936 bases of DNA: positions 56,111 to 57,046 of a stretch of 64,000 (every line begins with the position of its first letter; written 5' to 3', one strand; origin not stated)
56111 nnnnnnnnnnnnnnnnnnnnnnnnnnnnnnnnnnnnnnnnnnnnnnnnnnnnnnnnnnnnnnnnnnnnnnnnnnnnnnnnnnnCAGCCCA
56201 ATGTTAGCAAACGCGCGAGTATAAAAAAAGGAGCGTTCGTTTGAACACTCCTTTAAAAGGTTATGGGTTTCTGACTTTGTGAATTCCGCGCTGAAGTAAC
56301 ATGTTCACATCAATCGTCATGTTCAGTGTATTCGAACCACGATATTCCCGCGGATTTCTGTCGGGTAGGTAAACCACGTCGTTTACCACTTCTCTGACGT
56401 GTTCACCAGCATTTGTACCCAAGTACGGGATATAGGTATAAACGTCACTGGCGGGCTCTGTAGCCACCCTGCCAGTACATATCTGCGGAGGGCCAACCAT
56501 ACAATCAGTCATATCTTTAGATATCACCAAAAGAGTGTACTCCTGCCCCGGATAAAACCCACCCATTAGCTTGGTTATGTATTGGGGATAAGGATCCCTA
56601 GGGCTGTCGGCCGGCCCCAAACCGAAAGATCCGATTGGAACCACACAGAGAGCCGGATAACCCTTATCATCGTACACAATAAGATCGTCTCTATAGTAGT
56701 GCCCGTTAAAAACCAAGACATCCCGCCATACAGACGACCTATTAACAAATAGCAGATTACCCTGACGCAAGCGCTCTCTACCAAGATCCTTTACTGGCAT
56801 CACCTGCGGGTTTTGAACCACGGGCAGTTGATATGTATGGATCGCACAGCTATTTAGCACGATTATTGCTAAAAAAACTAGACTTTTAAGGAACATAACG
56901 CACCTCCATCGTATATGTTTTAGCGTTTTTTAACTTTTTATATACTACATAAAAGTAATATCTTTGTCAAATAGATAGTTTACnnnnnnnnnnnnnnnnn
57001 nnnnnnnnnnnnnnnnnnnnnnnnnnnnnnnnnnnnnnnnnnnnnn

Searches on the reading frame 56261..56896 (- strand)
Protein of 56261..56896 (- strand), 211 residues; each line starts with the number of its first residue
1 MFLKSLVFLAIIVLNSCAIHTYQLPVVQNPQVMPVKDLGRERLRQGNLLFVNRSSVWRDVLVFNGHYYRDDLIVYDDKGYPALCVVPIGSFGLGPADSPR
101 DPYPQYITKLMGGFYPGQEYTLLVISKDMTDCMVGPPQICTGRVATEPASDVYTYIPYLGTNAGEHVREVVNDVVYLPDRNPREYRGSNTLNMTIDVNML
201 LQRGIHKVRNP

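Call 34: search_protein_families(library=pfam, proteins=[window:56261-56896:-], max_evalue=10)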
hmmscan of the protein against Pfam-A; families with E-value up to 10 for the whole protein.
window:56261-56896:- (211 aa): 0 families

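Call 40: find_homologous_proteins(query=window:56261-56896:-)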
Query window:56261-56896:- (211 aa): 10 proteins with E <= 0.001 among 135 candidates.
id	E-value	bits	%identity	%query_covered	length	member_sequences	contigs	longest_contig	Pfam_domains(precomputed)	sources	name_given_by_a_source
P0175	4.0e-141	486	100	100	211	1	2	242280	-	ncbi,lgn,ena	-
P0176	1.3e-118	412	85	100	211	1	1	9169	-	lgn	-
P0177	2.3e-111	389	79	100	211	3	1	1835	-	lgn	-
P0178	8.6e-106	370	79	100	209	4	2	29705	-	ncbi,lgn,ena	ncbi:MAG: hypothetical protein AAB501_04155 [Patescibacteria group bacterium]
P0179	4.0e-86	306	64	100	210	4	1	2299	-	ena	-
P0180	5.8e-84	299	64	100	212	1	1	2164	-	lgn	-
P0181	4.8e-62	227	54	100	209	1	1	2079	-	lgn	-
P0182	2.5e-58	215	52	98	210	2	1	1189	-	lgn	-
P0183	2.3e-57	212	51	98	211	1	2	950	-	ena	-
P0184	4.0e-36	143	43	93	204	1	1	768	-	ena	-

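Call 53: predict_structure(alignment_id=A4)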
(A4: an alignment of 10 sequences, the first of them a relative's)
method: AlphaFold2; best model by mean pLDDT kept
length: 211 residues; sequences in the alignment: 10
mean_pLDDT: 56.9   pTM: 0.57
mean pLDDT of the five models: 56.9, 55.8, 54.6, 53.7, 53.7
residues with pLDDT >= 90: 0; 70-90: 68; 50-70: 61; < 50: 82
segments of 3 or more residues with pLDDT < 50: 16-45, 149-154, 163-166, 168-170, 174-193, 197-211
pLDDT, mean of each block of 10 residues (from residue 1): 74 49 27 31 54 74 80 63 72 68 60 70 81 74 61 49 47 45 37 47 34 28
secondary structure, 60 per line:
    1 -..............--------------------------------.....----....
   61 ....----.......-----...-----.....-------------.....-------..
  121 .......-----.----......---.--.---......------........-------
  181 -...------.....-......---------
elements in order: H2-15 E48-52 E57-64 H69-72 E73-75 E81-83 E89-93 E107-111 E119-127 E138-143 E154-159 E166-173 E191-195 H197-202

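Call 56: fold_search(model_id=the predicted structure, library=pdb)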
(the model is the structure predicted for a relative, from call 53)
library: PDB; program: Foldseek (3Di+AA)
matches with E <= 10: 983; with E <= 0.001: 0
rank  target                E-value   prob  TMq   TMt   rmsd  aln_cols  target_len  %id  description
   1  3u6g_B                1.1e-02  0.47  0.15  0.23  16.7       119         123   13  Crystal structure of a domain of unknown function, DUF4425 (BVU_3708) from Bacteroides vulgatus ATCC 8482 at 1.35 A re (released 2011-11-02)
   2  5n48_B                1.5e-02  1.00  0.28  0.59   7.6       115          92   16  Structure of Anticalin N9B in complex with extra-domain B of human oncofetal fibronectin (released 2018-02-14)
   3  3u6g_A                1.9e-02  0.38  0.15  0.23  16.4       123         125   11  Crystal structure of a domain of unknown function, DUF4425 (BVU_3708) from Bacteroides vulgatus ATCC 8482 at 1.35 A re (released 2011-11-02)
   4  5n48_D                2.0e-02  0.99  0.28  0.59   9.1       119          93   16  Structure of Anticalin N9B in complex with extra-domain B of human oncofetal fibronectin (released 2018-02-14)
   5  8xjs_B                2.7e-02  0.97  0.33  0.15  12.9       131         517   16  Cryo-EM structure of human insulin receptor bound to 3 IGF-I (released 2024-12-25)
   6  7u01_D                3.1e-02  0.97  0.27  0.49  10.0       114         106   14  Structure of CD148 fibronectin type III domain 2 (released 2023-02-22)
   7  7jw7_B                4.4e-02  0.98  0.27  0.57   4.8       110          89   16  Structure of monobody 27 human MLKL pseudokinase domain complex (released 2021-03-10)
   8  6hn5_E                4.6e-02  0.97  0.31  0.13   6.4       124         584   14  Leucine-zippered human insulin receptor ectodomain with single bound insulin - "upper" membrane-distal part (released 2018-11-21)
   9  7yq4_F                4.6e-02  0.89  0.30  0.12  18.0       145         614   14  human insulin receptor bound with A62 DNA aptamer and insulin - locally refined (released 2022-11-09)
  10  5mw7                  5.5e-02  0.57  0.24  0.18  12.0       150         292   14  Human Jagged2 C2-EGF3 (released 2017-06-14)
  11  2obg                  6.1e-02  1.00  0.30  0.15   3.2       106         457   16  Crystal Structure of Monobody MBP-74/Maltose Binding Protein Fusion Complex (released 2007-03-27)
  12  9iui_B                6.4e-02  0.99  0.30  0.63   4.3       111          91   13  Crystal structure of PSD-95 GK domain in complex with GK_FingR (released 2025-07-23)
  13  2lrg_MODEL_1_A        6.4e-02  0.08  0.11  0.14  18.4       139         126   16  NMR structure of the protein YP_001300941.1 from Bacteroides vulgatus (released 2012-04-18)
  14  6apx_B                7.2e-02  0.98  0.26  0.55   6.7       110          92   14  Crystal structure of human dual specificity phosphatase 1 catalytic domain (C258S) as a maltose binding protein fusion (released 2017-11-01)
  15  7s0q_B                7.6e-02  0.80  0.29  0.21   6.2       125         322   15  Head region of a complex of IGF-I with the ectodomain of a hybrid insulin receptor / type 1 insulin-like growth factor (released 2022-07-06)
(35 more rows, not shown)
